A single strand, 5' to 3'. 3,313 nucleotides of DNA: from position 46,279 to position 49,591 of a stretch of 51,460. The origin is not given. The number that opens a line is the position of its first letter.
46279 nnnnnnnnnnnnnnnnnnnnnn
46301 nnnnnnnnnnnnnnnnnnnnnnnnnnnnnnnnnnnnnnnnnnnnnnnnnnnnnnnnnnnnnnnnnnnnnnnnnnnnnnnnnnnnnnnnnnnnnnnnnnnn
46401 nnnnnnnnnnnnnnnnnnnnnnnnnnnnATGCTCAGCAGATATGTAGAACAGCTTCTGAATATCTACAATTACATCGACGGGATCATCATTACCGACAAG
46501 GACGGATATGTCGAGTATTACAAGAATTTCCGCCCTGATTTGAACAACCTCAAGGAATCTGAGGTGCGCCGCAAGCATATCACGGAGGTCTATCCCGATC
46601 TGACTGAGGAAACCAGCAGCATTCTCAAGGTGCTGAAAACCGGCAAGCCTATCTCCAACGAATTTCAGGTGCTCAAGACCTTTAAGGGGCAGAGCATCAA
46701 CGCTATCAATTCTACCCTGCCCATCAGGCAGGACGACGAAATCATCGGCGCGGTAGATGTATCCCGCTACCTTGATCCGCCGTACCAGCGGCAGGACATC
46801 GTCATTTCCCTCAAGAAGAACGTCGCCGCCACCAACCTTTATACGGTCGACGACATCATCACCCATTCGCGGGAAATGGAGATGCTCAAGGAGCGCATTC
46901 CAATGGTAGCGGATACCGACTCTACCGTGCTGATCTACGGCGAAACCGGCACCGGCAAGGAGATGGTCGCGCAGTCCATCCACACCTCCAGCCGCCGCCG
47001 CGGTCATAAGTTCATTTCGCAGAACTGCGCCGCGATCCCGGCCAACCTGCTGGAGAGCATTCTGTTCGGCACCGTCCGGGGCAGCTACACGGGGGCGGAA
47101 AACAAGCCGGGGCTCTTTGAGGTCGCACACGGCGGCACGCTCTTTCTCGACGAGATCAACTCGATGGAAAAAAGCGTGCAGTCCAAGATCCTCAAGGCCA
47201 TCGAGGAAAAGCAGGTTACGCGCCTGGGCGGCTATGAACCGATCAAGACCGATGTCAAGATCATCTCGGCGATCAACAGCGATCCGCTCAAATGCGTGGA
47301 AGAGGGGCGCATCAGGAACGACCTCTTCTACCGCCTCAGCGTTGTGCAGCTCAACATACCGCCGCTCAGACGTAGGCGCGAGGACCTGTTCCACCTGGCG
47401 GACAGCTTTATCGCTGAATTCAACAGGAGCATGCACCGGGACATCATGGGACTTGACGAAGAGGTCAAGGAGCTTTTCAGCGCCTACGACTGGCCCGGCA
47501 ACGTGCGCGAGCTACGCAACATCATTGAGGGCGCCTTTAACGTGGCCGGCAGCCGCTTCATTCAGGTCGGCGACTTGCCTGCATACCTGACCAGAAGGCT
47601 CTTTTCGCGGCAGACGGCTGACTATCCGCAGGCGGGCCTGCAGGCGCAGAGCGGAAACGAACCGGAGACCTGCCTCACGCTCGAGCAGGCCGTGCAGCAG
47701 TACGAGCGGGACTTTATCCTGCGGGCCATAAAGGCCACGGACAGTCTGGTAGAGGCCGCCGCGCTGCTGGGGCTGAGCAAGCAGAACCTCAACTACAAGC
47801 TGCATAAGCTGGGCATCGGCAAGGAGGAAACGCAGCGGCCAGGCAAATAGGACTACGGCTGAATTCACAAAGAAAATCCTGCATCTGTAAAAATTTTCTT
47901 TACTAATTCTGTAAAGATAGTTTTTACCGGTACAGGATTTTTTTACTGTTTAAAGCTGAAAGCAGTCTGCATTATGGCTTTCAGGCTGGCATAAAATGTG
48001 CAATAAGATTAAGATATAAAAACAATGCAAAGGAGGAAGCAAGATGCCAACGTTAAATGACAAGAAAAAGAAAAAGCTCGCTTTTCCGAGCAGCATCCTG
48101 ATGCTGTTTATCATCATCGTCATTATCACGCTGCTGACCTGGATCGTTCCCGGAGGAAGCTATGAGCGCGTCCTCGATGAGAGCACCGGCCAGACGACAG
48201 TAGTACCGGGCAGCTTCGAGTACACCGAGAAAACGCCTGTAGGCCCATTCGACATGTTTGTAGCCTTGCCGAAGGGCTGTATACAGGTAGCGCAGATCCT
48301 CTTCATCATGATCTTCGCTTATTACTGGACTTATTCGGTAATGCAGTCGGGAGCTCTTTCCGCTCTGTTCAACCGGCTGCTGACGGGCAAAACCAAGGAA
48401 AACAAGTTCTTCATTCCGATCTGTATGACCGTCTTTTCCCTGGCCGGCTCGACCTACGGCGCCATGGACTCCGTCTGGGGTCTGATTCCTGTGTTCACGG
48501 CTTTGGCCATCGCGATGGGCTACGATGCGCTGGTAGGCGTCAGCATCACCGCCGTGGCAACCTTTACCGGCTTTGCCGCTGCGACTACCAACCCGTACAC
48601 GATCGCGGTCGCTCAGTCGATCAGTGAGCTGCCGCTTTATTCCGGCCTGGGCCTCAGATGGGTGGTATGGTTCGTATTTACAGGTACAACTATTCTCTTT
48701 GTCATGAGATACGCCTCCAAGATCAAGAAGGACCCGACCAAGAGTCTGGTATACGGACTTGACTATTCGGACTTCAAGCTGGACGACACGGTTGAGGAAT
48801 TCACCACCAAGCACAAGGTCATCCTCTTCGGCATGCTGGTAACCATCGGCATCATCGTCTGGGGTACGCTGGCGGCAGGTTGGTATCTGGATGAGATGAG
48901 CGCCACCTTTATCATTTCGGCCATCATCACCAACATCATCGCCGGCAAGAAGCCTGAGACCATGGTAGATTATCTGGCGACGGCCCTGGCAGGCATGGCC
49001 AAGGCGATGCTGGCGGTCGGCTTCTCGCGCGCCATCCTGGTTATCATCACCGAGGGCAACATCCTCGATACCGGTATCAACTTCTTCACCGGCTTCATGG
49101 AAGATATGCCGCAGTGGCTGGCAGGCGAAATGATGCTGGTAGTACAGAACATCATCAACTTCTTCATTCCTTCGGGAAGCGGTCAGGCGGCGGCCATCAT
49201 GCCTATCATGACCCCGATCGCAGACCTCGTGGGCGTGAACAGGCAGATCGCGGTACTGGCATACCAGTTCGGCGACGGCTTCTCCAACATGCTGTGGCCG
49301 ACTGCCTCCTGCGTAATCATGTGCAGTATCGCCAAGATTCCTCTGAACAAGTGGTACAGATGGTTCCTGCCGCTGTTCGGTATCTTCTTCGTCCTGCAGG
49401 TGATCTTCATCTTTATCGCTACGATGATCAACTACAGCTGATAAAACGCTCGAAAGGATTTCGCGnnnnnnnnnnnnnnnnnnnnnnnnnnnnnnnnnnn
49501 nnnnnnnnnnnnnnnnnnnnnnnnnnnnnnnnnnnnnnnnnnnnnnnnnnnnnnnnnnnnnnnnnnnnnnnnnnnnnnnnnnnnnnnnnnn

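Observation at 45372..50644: Sigma-54-controlled four-gene locus: short ADI/amidinotransferase-fold enzyme, RocR-like activator, YfcC transporter and M20 amidohydrolase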

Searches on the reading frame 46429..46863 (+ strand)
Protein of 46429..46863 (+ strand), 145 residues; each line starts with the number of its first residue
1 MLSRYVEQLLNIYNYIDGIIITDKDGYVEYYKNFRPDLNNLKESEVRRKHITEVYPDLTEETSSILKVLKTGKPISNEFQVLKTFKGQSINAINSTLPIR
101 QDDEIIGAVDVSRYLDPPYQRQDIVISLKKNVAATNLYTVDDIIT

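Call 63: search_protein_families(library=pfam, alignment_id=A2, max_evalue=1)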
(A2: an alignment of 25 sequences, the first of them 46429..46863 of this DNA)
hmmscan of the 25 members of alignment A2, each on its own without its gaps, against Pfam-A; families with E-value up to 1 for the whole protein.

A. member 1, window:46429-46863:+ (145 aa): 4 families
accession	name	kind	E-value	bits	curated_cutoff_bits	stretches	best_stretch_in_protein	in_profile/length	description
PF08448.16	PAS_4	-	0.0044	17.7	23.1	1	17-108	6-98/110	PAS fold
PF08923.16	MAPKK1_Int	-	0.015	15.6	25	1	3-28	4-29/119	Mitogen-activated protein kinase kinase 1 interacting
PF13426.13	PAS_9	-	0.021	15.5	27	1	17-103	2-88/103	PAS domain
PF01590.32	GAF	-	0.06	14.3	22.4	1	63-124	54-119/133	GAF domain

B. families by the number of members that match (of 25 scanned): 29 families (the first 25 are shown)
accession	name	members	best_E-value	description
PF08448.16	PAS_4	20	2.7e-07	PAS fold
PF00989.32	PAS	13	1.1e-06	PAS fold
PF13426.13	PAS_9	12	0.0036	PAS domain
PF01590.32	GAF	11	0.0033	GAF domain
PF13185.12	GAF_2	9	0.0032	GAF domain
PF12282.15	GAF_PdtaS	8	0.0031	Histidine kinase PdtaS, GAF domain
PF02743.24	dCache_1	3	0.0056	Cache domain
PF15714.11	SpoVT_C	3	0.006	Stage V sporulation protein T C-terminal, transcription factor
PF13596.12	PAS_10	3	0.0081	PAS domain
PF08730.15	Rad33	2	0.0047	Rad33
PF23800.1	DUF7176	2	0.012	Family of unknown function (DUF7176)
PF08923.16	MAPKK1_Int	2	0.015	Mitogen-activated protein kinase kinase 1 interacting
PF21388.2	SPATA2_PUB-like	2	0.038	Spermatogenesis-associated protein 2, PUB-like domain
PF11212.13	DUF2999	2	0.04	Protein of unknown function (DUF2999)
PF14827.12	dCache_3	2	0.092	Double sensory domain of two-component sensor kinase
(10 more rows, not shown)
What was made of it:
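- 46429..47850 (+): Sigma-54 enhancer-binding protein: a PAS-like sensor (residues 1-135), an AAA+ domain (Walker A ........, sigma-54 contact loop GSYTGA), and a C-terminal Fis-type HTH. PAS_4 matches 20 of 25 orthologues (call 63).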

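Call 64: search_solved_structures(query=A2, max_evalue=10, show_alignments=0)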
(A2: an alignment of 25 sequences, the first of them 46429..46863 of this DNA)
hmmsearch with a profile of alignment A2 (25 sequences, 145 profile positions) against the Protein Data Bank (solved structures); distinct sequences matched with E-value up to 10: 7.
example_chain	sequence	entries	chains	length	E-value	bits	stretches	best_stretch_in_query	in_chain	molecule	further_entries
6dgg_A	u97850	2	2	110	0.12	15.4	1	19-64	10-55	RpfR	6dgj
5iu1_A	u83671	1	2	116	0.17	14.8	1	22-111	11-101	CTR1-like protein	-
4n83_A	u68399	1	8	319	0.31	14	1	68-127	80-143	Ribonucleoside-diphosphate reductase subunit beta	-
9f8e_A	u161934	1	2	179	0.31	14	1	5-123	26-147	S-layer protein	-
2ekd_A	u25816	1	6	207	0.56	13.2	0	101-130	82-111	Hypothetical protein PH0250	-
9iqz_H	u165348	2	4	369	0.7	12.9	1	58-100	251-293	Glycosyltransferase subfamily 4-like N-terminal domain-containing protein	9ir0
8yb6_D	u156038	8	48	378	1.7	11.6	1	13-53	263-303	CRISPR system Cascade subunit CasC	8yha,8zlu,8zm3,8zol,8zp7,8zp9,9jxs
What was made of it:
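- Tried and rejected: A profile search of the sensor domain against PDB sequences gave no significant hit (call 64).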

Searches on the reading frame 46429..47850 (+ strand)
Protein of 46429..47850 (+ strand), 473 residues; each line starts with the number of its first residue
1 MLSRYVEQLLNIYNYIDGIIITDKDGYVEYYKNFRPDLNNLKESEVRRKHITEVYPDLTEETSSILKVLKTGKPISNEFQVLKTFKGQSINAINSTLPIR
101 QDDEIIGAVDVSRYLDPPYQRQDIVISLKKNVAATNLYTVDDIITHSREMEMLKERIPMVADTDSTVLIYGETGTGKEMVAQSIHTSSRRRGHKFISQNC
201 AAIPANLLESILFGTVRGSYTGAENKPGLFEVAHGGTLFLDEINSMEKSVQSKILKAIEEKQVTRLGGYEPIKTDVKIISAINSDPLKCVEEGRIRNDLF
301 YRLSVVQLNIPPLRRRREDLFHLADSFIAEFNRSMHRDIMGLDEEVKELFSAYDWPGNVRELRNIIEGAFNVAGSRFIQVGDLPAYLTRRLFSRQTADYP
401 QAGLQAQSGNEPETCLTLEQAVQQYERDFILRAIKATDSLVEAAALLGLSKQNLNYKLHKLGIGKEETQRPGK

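Call 8: search_protein_families(library=pfam, proteins=[window:46429-47850:+], max_evalue=0.01)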
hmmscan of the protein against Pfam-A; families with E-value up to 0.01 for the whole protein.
window:46429-47850:+ (473 aa): 12 families
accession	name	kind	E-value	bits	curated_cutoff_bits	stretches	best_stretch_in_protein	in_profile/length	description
PF00158.32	Sigma54_activat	-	5.6e-62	208.8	20.2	1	143-308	1-167/168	Sigma-54 interaction domain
PF25601.1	AAA_lid_14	-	2.5e-22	78.9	27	1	314-391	1-78/87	AAA+ ATPase lid domain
PF14532.12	Sigma54_activ_2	-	1.4e-20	74.3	25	1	146-313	3-138/138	Sigma-54 interaction domain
PF07728.20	AAA_5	-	2.4e-08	34.5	22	1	167-286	2-125/139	AAA domain (dynein-related subfamily)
PF01078.27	Mg_chelatase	-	9.7e-08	32.1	20.3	1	222-285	94-159/207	Magnesium chelatase, subunit ChlI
PF07724.20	AAA_2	-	4e-05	24.1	27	1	165-278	4-118/166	AAA domain (Cdc48 subfamily)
PF13191.12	AAA_16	-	0.00027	21.9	32.6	1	148-213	7-75/167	AAA ATPase domain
PF00493.29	MCM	-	0.00029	20.5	23.3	1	163-283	56-172/224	MCM P-loop domain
PF07726.17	AAA_3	-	0.00035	20.9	27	1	167-283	2-111/131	ATPase family associated with various cellular activities (AAA)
PF02954.25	HTH_8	-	0.00062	19.9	22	1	424-460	4-41/42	Bacterial regulatory protein, Fis family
PF00004.35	AAA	-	0.00072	20.4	21.2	1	167-281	1-107/131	ATPase family associated with various cellular activities (AAA)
PF12840.13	HTH_20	-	0.0072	16.7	27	0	430-461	9-42/51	Helix-turn-helix domain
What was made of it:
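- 46429..47850 (+): Sigma54_activat 208.8 bits, AAA_lid_14 78.9 bits, and HTH_8 19.9 bits, just under its cutoff of 22 (call 8).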

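Call 9: search_protein_families(library=ncbifam, proteins=[window:46429-47850:+], max_evalue=0.01)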
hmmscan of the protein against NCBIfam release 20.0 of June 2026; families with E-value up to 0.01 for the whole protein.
window:46429-47850:+ (473 aa): 36 families (the best 25 are shown)
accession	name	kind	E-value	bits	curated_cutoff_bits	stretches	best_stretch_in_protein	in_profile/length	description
NF041552.1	TF_PrdR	equivalog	1e-97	327.9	795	1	10-460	137-575/577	sigma-54 dependent transcriptional regulator PrdR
NF003451.0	PRK05022.1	equivalog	7.6e-83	278.9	476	1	135-463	184-510/512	nitric oxide reductase transcriptional regulator NorR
NF008469.0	PRK11361.1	equivalog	1e-82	278.3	714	1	126-464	130-457/461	acetoacetate metabolism transcriptional regulator AtoC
NF038308.1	RNA_repair_RtcR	equivalog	2.6e-80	270.8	650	1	121-460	159-515/530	RNA repair transcriptional activator RtcR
TIGR01817.1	nifA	equivalog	1.8e-79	267.9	528.85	1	127-463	182-529/534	nif-specific transcriptional activator NifA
TIGR02915.1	PEP_resp_reg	equivalog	2.7e-78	263.8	502.6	1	138-463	136-444/445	PEP-CTERM-box response regulator transcription factor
TIGR01818.1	ntrC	equivalog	1.9e-76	257.8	558.6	1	135-460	128-462/463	nitrogen regulation protein NR(I)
NF050807.1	TransRegFlbDCaul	equivalog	3.4e-73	247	750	1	141-460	118-437/454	sigma-54-dependent transcriptional regulator FlbD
TIGR02329.1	propionate_PrpR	equivalog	1.7e-72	244.8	499.2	1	126-368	198-445/526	propionate catabolism operon regulatory protein PrpR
NF011953.0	PRK15424.1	equivalog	2.6e-71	240.9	703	1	131-426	209-510/538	propionate catabolism operon regulatory protein PrpR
TIGR02974.1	phageshock_pspF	equivalog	5e-70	236.4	443.55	1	144-459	2-334/336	phage shock protein operon transcriptional activator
NF041906.1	V4R_TF_MobR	exception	2.6e-69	234.2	999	1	126-460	215-543/544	phenol degradation transcriptional regulator MobR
NF041946.1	LuxO_transreg_Vib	equivalog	3.8e-69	233.6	800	1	139-459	131-458/463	quorum-sensing sigma-54 dependent transcriptional regulator LuxO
NF011958.0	PRK15429.1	equivalog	1.2e-68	232.3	830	1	141-466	379-689/692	formate hydrogenlyase transcriptional activator FlhA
NF051870.1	NAssimRespRegNtrX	equivalog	1.2e-67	228.8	600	1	139-463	137-452/452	nitrogen assimilation response regulator NtrX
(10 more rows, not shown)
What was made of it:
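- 46429..47850 (+): The best NCBIfam model is PrdR, 327.9 bits against a cutoff of 795 (call 9).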

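Call 41: search_solved_structures(query=window:46429-47850:+, max_evalue=1e-10, show_alignments=0)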
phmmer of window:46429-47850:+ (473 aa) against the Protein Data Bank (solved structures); distinct sequences matched with E-value up to 1e-10: 36.
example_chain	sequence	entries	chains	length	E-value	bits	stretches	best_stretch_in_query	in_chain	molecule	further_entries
4l4u_A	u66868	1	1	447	9.1e-61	209.3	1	142-388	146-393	Transcriptional regulator (NtrC family)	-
1ojl_A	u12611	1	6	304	1.4e-60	208.7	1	145-388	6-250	TRANSCRIPTIONAL REGULATORY PROTEIN ZRAR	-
1ny6_A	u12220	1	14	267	2.6e-60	207.8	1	142-386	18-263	transcriptional regulator (NtrC family)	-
4ly6_A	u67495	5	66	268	2.7e-60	207.8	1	142-386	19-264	Transcriptional regulator (NtrC family)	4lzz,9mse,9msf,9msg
1ny5_A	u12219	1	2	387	6.6e-60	206.5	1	142-386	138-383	transcriptional regulator (NtrC family)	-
3m0e_A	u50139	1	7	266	1.8e-59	205.1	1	142-386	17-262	Transcriptional regulator (NtrC family)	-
3dzd_A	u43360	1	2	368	4.1e-57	197.3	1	143-371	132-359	Transcriptional regulator (NtrC family)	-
6jdi_A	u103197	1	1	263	2.9e-56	194.5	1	143-385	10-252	Nitrogen assimilation regulatory protein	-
9qq6_C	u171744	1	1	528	8.9e-56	192.9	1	143-462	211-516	Nif-specific regulatory protein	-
5exp_A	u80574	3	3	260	1.2e-55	192.5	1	143-385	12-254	Transcriptional regulator FleQ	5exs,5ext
6j7e_A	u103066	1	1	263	1.4e-55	192.2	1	143-385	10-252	Nitrogen assimilation regulatory protein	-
7ejw_C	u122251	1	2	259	1.4e-55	192.2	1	143-385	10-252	Transcriptional regulator FleQ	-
5exx_A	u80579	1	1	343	2.4e-55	191.4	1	143-385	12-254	Transcriptional regulator FleQ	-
8p53_C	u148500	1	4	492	3.4e-55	190.9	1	143-386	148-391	Transcriptional regulator FleQ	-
6jdl_A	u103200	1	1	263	3.6e-55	190.9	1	143-385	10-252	Nitrogen assimilation regulatory protein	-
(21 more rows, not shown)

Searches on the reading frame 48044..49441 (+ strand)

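Call 8: search_protein_families(library=pfam, proteins=[window:48044-49441:+], max_evalue=0.01)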
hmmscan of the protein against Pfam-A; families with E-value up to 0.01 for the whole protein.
window:48044-49441:+ (465 aa): 3 families
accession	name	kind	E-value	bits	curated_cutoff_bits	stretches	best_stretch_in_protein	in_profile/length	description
PF03606.21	DcuC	-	3.3e-77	260.4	23.1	1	14-460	1-460/461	C4-dicarboxylate anaerobic carrier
PF02667.20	SCFA_trans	-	5.2e-06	26.2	27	1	293-420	286-415/453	Short chain fatty acid transporter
PF03806.19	ABG_transport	-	0.00018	20.4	27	1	304-425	324-447/502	AbgT putative transporter family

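Call 9: search_protein_families(library=ncbifam, proteins=[window:48044-49441:+], max_evalue=0.01)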
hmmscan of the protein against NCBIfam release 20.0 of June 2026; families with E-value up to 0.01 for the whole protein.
window:48044-49441:+ (465 aa): 3 families
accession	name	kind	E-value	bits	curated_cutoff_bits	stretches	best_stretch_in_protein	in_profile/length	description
NF008611.1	PRK11588.1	equivalog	7.5e-87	292.1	500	1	69-465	83-492/492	putative basic amino acid antiporter YfcC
TIGR00366.1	TIGR00366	hypoth_equivalog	8.2e-06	25.2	575.75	1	264-420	254-412/438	TIGR00366 family protein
NF037994.1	DcuC_1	equivalog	0.00015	20.7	100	1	347-428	68-147/389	C4-dicarboxylate transporter DcuC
